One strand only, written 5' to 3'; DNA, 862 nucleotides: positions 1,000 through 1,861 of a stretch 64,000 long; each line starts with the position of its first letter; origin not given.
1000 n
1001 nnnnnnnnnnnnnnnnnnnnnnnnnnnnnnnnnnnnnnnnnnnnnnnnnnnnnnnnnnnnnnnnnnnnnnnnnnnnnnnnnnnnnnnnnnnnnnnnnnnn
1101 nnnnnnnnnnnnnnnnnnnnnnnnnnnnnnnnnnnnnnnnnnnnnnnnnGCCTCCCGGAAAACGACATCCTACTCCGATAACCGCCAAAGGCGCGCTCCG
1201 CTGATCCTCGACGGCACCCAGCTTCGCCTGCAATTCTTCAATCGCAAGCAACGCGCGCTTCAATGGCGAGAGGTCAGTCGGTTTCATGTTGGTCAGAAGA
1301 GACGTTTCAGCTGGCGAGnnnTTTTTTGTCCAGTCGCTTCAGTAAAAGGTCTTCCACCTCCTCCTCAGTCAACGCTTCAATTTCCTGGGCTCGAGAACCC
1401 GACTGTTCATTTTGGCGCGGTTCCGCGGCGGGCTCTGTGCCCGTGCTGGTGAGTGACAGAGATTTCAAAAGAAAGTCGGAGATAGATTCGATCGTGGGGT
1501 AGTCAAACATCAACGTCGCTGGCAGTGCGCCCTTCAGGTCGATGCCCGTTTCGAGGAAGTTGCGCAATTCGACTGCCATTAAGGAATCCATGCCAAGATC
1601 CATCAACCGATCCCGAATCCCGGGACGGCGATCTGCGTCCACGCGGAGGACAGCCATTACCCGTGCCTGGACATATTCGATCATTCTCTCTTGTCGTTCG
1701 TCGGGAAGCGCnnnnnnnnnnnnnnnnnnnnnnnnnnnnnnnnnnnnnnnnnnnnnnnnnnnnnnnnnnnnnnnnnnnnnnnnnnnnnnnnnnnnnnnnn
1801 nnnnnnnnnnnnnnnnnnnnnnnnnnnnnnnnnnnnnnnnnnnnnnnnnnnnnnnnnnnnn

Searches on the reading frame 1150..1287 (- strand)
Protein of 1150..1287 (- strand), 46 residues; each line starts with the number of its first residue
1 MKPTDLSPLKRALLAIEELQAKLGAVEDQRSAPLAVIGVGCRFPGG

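Call 33: search_solved_structures(query=window:1150-1287:-, max_evalue=10, show_alignments=3)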
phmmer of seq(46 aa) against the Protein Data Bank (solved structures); distinct sequences matched with E-value up to 10: 19.
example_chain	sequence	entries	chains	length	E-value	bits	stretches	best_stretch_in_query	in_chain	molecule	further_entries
4mz0_A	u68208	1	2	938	1.3e-07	34.8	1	3-46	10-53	CurL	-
8i4y_A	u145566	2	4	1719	2.2e-05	27.9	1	10-46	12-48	Beta-ketoacyl-acyl-carrier-protein synthase I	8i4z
7wvz_A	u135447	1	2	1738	2.3e-05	27.8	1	10-46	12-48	Beta-ketoacyl-acyl-carrier-protein synthase I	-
2hg4_A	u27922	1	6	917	0.00065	23.4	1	9-45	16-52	6-Deoxyerythronolide B Synthase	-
7s6c_A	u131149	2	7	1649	0.068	17.2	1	12-46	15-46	6-deoxyerythronolide-B synthase EryA2, modules 3 and 4, Lsd14 Polyketide synthase fusion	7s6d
7s6b_A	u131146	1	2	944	0.096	16.7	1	9-46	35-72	Polyketide synthase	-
9pat_A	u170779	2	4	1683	0.15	16.1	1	11-46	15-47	6-deoxyerythronolide-B synthase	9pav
9pat_C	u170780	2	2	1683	0.15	16.1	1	11-46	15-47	6-deoxyerythronolide-B synthase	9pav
8g4u_A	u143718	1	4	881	0.2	15.7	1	32-46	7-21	EryAIII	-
9pc6_A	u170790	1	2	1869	0.41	14.8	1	11-46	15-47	6-deoxyerythronolide-B synthase,RifR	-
11sz_A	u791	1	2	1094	0.47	14.6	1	10-46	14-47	6-deoxyerythronolide-B synthase, Erythronolide synthase EryA2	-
8ee0_A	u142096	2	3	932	0.56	14.3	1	11-45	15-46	6-deoxyerythronolide B synthase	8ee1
9d2z_A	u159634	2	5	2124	0.66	14.1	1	29-46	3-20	Mycocerosic acid synthase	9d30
9d2y_A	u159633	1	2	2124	0.67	14.1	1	29-46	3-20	Multifunctional mycocerosic acid synthase membrane-associated MAS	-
9x2c_A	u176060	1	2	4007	0.69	14.1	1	32-46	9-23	PKS-NRPS hybrid synthetase psoA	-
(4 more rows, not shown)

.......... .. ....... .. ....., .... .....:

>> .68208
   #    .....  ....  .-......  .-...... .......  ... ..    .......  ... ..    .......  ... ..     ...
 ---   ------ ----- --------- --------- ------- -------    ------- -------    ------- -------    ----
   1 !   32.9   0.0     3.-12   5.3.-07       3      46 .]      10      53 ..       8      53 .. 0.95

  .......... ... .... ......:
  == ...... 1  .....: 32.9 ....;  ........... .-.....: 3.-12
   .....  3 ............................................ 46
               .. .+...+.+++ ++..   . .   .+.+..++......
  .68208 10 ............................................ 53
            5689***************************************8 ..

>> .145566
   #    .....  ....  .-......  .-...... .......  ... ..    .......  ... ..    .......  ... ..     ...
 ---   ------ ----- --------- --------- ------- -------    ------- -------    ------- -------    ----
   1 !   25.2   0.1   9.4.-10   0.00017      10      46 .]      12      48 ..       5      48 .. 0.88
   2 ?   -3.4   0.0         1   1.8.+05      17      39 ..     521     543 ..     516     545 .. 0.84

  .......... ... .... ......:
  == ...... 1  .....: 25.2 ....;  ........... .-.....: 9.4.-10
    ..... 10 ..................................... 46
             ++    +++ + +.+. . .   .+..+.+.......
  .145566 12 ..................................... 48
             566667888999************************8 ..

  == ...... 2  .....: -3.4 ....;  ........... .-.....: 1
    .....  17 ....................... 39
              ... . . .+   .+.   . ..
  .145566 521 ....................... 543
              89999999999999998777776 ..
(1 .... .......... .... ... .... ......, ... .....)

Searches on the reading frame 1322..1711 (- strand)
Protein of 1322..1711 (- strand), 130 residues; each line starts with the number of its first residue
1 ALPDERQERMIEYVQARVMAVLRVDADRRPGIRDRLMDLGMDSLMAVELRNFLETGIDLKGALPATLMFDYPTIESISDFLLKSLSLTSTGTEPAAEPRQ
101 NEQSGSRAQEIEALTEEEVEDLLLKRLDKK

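Call 92: predict_structure(protein=window:1322-1711:-)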
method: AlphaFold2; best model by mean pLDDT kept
length: 130 residues; sequences in the alignment: 1
mean_pLDDT: 49.2   pTM: 0.34
mean pLDDT of the five models: 49.2, 47.7, 42.2, 41.8, 41.4
residues with pLDDT >= 90: 0; 70-90: 1; 50-70: 60; < 50: 69
segments of 3 or more residues with pLDDT < 50: 59-114, 126-130
pLDDT, mean of each block of 10 residues (from residue 1): 59 59 54 56 58 50 40 42 40 40 45 50 47
secondary structure, 60 per line:
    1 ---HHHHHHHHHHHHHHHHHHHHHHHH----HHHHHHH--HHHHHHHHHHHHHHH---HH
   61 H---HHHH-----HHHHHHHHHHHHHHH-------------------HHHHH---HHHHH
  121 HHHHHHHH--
elements in order: H4-27 H32-38 H41-55 H65-68 H74-88 H108-112 H116-128
